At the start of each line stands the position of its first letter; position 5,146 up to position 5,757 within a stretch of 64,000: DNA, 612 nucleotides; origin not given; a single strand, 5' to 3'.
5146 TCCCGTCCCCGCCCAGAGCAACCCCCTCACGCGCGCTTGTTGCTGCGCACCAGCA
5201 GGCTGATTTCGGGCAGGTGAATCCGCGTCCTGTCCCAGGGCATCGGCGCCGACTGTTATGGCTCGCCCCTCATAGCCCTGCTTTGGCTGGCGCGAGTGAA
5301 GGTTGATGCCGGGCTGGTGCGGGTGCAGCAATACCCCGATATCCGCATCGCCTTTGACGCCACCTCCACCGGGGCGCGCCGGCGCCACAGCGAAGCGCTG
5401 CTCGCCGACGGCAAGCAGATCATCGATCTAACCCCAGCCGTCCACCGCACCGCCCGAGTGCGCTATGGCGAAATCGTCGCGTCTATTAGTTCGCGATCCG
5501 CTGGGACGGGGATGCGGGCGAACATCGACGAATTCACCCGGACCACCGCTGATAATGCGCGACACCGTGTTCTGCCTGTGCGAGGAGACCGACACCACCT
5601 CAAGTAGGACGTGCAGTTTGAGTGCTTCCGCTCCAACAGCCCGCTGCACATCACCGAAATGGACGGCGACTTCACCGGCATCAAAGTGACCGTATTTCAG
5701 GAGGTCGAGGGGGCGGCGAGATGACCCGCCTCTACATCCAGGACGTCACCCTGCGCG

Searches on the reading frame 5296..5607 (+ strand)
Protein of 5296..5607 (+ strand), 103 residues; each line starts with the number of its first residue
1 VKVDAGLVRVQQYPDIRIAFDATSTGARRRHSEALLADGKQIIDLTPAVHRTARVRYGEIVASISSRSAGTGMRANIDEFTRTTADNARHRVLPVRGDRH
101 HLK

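Call 75: search_protein_families(library=pfam, proteins=[window:5296-5607:+], max_evalue=0.001)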
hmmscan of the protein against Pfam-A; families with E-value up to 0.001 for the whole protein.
window:5296-5607:+ (103 aa): 1 family
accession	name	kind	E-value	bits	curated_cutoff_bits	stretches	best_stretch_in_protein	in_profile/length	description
PF09290.16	AcetDehyd-dimer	-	2.4e-13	50.9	26.6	1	43-87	7-51/138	Prokaryotic acetaldehyde dehydrogenase, dimerisation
